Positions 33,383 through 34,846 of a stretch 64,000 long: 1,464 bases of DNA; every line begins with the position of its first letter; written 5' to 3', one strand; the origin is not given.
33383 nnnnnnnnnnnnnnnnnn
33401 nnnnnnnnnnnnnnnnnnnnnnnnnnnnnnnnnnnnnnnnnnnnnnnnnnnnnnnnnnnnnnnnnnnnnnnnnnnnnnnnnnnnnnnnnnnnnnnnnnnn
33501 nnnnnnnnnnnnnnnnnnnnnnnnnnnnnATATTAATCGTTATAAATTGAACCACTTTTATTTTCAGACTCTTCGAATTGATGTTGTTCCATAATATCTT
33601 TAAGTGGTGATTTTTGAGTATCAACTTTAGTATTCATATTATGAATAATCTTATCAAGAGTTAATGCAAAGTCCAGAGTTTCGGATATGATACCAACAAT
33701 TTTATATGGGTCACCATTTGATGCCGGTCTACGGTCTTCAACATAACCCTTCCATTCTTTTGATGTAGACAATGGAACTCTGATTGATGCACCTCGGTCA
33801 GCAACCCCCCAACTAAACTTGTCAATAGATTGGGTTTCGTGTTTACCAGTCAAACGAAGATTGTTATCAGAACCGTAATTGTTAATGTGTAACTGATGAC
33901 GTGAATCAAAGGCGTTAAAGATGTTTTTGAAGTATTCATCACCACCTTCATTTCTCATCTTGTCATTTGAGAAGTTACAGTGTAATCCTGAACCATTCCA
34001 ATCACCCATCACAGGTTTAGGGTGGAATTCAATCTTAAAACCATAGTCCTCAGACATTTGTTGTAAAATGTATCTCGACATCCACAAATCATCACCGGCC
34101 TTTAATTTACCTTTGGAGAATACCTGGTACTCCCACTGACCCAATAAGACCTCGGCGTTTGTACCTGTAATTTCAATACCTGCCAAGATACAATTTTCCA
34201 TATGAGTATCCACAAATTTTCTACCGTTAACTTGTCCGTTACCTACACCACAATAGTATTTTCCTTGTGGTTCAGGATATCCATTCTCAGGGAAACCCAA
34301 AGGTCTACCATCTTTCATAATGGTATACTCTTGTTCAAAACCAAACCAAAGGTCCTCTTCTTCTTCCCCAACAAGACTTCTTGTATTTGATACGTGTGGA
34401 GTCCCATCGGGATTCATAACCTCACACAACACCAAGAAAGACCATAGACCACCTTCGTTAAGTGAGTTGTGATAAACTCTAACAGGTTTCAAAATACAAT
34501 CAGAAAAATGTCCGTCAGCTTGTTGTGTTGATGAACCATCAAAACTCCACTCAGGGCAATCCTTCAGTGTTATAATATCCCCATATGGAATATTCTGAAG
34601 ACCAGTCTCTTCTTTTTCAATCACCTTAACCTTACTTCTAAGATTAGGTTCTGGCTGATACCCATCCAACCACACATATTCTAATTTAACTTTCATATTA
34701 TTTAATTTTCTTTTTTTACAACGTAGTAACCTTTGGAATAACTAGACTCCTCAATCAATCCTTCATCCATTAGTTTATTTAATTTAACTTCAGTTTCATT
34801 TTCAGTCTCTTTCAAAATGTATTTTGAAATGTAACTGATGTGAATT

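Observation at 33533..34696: Phage-encoded type-II (eukaryote-like) glutamine synthetase homologue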

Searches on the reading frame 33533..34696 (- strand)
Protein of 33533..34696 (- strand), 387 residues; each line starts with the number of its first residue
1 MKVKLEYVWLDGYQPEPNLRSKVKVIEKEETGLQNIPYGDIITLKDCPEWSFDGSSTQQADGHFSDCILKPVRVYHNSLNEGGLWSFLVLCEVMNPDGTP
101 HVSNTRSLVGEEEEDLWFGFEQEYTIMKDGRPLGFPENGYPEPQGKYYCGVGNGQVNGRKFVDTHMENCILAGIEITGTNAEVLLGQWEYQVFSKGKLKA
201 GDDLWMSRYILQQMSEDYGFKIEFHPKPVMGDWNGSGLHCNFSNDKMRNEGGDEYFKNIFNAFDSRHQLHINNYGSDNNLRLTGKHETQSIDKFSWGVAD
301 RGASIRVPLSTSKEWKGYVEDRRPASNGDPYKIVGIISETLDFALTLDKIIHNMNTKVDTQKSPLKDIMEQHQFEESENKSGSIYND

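Call 3: search_protein_families(library=pfam, proteins=[window:33533-34696:-], max_evalue=0.01)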
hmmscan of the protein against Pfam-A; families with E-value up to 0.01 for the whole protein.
window:33533-34696:- (387 aa): 2 families
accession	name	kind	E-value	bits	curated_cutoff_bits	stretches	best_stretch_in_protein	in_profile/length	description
PF00120.29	Gln-synt_C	-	9.5e-16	58.2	24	1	115-243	21-155/344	Glutamine synthetase, catalytic domain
PF03951.24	Gln-synt_N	-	4.8e-10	39.3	33.4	1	5-96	5-82/82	Glutamine synthetase, beta-Grasp domain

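Call 4: search_protein_families(library=ncbifam, proteins=[window:33533-34696:-], max_evalue=0.01)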
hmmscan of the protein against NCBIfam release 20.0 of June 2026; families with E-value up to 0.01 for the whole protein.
window:33533-34696:- (387 aa): 5 families
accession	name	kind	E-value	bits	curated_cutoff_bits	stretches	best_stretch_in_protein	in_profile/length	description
NF041605.1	gln_syn_GlnII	equivalog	2.1e-116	388.7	500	1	1-342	1-329/333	glutamine synthetase GlnII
TIGR00653.1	GlnA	equivalog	9.5e-14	50.9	429.15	1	172-246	197-270/462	type I glutamate--ammonia ligase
NF007006.0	PRK09469.1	equivalog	1.4e-08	33.8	845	1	196-334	228-372/469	glutamate--ammonia ligase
NF045547.1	GGputSyn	equivalog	1.1e-07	30.9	650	1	88-243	93-249/438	gamma-glutamylputrescine synthetase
TIGR03105.1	gln_synth_III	equivalog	4.8e-07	28.6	469.6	1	152-256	150-250/435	type III glutamate--ammonia ligase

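Call 5: search_protein_families(library=phrogs, proteins=[window:33533-34696:-], max_evalue=0.001)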
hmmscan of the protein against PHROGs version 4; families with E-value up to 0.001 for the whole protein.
window:33533-34696:- (387 aa): 1 family
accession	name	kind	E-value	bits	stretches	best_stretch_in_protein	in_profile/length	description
phrog_21628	-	unknown function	8.5e-16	58.6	1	51-243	84-292/480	-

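Call 7: search_dna_similar(query=window:33533-34696:-, collection=phages, mode=protein, max_rows=30)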
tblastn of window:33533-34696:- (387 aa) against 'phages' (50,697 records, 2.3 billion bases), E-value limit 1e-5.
Records with a match: 13; places in all: 13; records where one place covers at least 80% of the query: 4.
Best place of each record, by identity: <60% 13.
By first word of the organism name: Listeria 6; uncultured 4; Bacteriophage 2; Enterococcus 1.
By host as written in the record: - 6; Listeria monocytogenes 6; Enterococcus faecalis 1.
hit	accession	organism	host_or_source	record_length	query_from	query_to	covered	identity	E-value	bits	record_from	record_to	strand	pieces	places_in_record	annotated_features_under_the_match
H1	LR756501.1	uncultured phage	metagenomic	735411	4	341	87%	58.1%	8e-126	405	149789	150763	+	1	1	record has no annotation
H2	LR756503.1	uncultured phage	metagenomic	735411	4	341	87%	58.1%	8e-126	405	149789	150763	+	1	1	record has no annotation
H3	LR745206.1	uncultured phage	metagenomic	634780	3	365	94%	43.4%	1e-87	295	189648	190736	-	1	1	record has no annotation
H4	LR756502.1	uncultured phage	metagenomic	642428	2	341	88%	46.2%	9e-97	321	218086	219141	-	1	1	record has no annotation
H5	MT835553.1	Bacteriophage sp.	human fecal samples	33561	52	337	74%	26.3%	2e-10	69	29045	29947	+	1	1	record has no annotation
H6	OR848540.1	Listeria phage LM 4-14-1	Listeria monocytogenes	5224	89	355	69%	24.6%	3e-8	62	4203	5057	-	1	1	record has no annotation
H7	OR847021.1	Listeria phage LM 4-11-1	Listeria monocytogenes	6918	89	355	69%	24.6%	3e-8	62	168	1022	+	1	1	record has no annotation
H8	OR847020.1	Listeria phage LM 4-11-1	Listeria monocytogenes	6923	89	355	69%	24.6%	3e-8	62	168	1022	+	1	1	record has no annotation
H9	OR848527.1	Listeria phage LM 4-14-1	Listeria monocytogenes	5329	89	355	69%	24.3%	4e-8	61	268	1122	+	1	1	record has no annotation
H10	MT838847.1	Bacteriophage sp.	human fecal samples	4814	89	342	66%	24.5%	9e-9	63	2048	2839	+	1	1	record has no annotation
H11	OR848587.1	Listeria phage LM 4-14-1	Listeria monocytogenes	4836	89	340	65%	23.8%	8e-8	60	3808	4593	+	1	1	record has no annotation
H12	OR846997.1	Listeria phage LM 4-11-1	Listeria monocytogenes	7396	89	340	65%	23.8%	8e-8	60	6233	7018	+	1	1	record has no annotation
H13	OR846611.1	Enterococcus phage Efs 1-1-1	Enterococcus faecalis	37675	89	340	65%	23.6%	3e-8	62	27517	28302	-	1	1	record has no annotation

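Call 9: search_solved_structures(query=window:33533-34696:-, show_alignments=2, max_evalue=1e-10)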
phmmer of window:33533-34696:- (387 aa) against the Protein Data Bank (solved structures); distinct sequences matched with E-value up to 1e-10: 19.
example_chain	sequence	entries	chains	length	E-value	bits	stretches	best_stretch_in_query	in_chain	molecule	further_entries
3fky_A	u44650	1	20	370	3.9e-101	342.5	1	4-344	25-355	Glutamine synthetase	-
4bax_A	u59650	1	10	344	4e-96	326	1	2-344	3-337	GLUTAMINE SYNTHETASE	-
9wp6_A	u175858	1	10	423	2.1e-90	307.2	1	5-341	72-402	Glutamine synthetase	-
4is4_A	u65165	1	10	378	2.2e-90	307.1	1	19-340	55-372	Glutamine synthetase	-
7v4h_J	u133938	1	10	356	1.3e-89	304.6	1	4-340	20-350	Glutamine synthetase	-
7v4i_J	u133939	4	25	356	2.4e-89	303.7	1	3-340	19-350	Glutamine synthetase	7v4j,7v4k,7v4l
2d3a_A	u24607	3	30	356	1.2e-88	301.4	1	6-340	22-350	glutamine synthetase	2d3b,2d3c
7cpr_A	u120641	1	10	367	4.5e-88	299.5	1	34-341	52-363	Glutamine synthetase 2 cytoplasmic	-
2uu7_A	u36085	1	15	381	2.2e-85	290.6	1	2-340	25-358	GLUTAMINE SYNTHETASE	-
9otp_A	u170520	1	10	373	8.9e-85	288.7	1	2-339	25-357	Glutamine synthetase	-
7evt_A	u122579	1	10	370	1.2e-84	288.3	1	2-339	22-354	Glutamine synthetase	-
8dnu_A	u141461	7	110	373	1.2e-84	288.2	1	2-339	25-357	Glutamine synthetase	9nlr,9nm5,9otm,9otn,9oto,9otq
2ojw_A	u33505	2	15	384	1.7e-84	287.8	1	2-337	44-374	Glutamine synthetase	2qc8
9c28_A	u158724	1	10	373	2.4e-84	287.3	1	2-340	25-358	Glutamine synthetase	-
8xlj_A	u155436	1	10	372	2.5e-84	287.2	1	2-340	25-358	Glutamine synthetase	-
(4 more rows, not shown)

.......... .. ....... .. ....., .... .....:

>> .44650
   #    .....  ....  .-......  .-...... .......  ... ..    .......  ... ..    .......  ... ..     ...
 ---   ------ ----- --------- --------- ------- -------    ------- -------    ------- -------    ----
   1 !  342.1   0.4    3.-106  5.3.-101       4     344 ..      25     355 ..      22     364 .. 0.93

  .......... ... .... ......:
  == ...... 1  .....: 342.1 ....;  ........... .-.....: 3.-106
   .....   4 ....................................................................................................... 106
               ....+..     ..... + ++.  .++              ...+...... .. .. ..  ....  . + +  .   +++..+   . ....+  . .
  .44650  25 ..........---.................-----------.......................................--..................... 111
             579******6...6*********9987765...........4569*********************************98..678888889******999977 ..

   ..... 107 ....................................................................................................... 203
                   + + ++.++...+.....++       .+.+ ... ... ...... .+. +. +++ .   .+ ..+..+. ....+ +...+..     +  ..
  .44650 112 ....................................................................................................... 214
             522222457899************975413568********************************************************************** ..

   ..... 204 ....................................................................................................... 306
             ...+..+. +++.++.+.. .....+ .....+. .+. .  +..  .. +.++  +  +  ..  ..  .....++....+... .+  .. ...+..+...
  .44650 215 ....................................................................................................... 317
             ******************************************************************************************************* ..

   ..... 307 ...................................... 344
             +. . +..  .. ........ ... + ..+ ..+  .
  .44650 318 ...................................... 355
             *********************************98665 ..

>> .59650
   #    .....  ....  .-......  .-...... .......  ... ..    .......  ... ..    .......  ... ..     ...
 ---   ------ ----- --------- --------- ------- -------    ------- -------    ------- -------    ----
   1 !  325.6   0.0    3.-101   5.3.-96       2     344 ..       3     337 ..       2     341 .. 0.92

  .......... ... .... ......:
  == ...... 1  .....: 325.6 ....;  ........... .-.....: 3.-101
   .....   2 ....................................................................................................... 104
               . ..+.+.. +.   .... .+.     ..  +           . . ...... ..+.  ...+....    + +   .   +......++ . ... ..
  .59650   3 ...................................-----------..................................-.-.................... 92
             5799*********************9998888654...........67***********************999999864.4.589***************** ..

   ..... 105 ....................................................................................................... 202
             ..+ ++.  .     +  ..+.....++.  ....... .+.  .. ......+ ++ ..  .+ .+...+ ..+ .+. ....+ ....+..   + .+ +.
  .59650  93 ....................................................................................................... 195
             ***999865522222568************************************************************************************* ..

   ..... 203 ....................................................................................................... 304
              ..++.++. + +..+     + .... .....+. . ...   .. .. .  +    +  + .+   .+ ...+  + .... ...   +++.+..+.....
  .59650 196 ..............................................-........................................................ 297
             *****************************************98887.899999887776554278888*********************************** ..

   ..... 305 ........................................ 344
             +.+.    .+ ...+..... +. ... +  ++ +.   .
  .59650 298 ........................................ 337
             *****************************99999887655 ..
